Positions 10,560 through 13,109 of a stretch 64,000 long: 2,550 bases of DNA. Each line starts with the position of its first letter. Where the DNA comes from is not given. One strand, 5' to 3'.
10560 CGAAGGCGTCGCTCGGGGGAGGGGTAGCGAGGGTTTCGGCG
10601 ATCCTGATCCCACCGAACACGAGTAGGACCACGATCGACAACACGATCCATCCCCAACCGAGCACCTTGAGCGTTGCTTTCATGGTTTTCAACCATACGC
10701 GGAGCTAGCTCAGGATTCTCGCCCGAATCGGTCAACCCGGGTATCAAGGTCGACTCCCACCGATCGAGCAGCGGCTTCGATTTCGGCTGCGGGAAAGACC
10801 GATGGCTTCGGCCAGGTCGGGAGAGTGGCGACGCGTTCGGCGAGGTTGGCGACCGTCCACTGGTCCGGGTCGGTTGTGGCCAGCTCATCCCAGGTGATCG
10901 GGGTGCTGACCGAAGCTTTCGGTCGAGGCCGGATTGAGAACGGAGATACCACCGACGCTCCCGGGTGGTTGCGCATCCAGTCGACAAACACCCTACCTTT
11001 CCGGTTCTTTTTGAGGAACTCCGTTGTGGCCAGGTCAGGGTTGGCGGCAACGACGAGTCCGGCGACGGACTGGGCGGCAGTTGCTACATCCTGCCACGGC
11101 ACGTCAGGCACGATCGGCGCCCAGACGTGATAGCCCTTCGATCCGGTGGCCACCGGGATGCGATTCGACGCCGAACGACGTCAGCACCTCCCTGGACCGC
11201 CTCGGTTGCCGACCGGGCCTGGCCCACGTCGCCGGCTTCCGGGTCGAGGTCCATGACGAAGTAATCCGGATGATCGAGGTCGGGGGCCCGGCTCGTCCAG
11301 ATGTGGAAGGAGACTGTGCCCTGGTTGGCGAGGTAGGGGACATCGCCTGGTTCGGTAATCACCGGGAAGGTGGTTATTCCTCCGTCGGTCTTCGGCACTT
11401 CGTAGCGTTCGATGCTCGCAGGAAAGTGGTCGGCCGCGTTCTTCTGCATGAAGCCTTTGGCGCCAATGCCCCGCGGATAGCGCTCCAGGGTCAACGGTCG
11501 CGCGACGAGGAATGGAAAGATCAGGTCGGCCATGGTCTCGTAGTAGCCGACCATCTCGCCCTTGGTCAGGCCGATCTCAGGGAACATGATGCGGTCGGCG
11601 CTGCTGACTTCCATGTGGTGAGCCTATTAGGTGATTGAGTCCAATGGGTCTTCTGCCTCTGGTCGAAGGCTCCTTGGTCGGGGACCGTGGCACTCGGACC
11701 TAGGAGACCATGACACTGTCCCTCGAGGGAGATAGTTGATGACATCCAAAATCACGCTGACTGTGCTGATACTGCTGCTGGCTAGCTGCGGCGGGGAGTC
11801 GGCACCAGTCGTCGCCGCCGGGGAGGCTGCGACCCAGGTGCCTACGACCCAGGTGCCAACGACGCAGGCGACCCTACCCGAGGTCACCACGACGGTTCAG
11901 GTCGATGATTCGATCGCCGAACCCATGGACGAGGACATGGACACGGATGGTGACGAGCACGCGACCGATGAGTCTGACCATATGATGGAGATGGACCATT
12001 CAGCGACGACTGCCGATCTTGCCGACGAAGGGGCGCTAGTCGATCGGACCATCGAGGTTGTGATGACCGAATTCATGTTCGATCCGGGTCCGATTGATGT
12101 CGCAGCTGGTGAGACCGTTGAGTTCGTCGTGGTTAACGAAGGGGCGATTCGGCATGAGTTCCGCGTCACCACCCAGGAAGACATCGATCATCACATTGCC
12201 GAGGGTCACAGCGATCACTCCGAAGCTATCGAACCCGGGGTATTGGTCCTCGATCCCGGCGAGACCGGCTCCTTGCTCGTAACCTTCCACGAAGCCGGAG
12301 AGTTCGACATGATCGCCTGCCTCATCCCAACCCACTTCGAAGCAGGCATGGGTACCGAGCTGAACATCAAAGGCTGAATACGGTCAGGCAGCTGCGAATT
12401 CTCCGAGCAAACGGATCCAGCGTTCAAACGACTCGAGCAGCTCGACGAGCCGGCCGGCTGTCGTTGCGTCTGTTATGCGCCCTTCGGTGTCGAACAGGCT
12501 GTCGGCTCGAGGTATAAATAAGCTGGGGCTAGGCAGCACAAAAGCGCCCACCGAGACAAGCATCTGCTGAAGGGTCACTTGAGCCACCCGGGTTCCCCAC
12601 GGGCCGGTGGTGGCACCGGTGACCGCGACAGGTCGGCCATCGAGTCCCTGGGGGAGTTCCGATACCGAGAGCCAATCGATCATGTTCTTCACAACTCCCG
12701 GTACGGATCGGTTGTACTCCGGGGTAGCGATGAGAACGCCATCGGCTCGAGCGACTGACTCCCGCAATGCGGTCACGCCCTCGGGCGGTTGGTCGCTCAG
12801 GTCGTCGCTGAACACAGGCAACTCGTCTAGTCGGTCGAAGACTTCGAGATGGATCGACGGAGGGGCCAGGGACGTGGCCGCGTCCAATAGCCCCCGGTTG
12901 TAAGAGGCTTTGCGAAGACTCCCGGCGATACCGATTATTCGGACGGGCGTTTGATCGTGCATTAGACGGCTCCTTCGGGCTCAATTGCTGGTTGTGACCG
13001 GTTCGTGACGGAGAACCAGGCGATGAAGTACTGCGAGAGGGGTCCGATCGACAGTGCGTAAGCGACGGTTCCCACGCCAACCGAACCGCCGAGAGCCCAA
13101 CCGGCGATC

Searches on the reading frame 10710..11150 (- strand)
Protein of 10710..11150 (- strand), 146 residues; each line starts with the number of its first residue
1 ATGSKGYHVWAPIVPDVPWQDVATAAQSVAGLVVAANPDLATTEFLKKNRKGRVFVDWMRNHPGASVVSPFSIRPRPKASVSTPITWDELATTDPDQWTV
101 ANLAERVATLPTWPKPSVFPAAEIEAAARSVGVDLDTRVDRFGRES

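Call 41: search_protein_families(library=pfam, proteins=[window:10710-11150:-], max_evalue=0.001)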
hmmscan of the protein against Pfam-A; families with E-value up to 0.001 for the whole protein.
window:10710-11150:- (146 aa): 1 family
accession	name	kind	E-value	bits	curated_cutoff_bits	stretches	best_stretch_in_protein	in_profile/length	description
PF21686.3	LigD_Prim-Pol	-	5.1e-35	121.7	27.4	1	2-109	141-249/254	LigD, primase-polymerase domain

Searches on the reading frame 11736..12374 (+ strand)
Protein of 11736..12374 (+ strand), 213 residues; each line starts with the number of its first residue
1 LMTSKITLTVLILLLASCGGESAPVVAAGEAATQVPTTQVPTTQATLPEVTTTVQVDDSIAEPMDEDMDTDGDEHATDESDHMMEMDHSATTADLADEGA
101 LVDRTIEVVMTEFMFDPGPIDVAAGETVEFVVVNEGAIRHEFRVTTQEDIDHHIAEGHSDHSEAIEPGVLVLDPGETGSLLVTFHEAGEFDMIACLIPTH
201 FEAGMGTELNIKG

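Call 41: search_protein_families(library=pfam, proteins=[window:11736-12374:+], max_evalue=0.001)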
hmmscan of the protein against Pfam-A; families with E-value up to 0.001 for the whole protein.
window:11736-12374:+ (213 aa): 2 families
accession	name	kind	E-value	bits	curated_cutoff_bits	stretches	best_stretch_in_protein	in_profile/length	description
PF13473.12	Cupredoxin_1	-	1.4e-05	25.5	27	1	102-159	19-75/104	Cupredoxin-like domain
PF00127.26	Copper-bind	-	3e-05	24.8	21.2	1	107-211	6-98/99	Copper binding proteins, plastocyanin/azurin family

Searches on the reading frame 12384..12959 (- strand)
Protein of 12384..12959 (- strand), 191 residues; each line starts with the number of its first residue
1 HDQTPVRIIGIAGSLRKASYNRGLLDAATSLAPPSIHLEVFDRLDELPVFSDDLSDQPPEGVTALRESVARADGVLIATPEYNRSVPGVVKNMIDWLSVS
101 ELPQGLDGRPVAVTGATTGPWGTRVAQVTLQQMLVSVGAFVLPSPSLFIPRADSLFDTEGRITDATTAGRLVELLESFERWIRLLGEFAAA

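Call 41: search_protein_families(library=pfam, proteins=[window:12384-12959:-], max_evalue=0.001)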
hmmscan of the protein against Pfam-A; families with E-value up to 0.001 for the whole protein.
window:12384-12959:- (191 aa): 2 families
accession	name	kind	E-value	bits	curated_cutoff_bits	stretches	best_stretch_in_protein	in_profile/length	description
PF03358.20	FMN_red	-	3.9e-34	117.9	24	1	7-152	2-150/152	NADPH-dependent FMN reductase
PF02525.22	Flavodoxin_2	-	1.9e-05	24.9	27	1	20-120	20-137/198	Flavodoxin-like fold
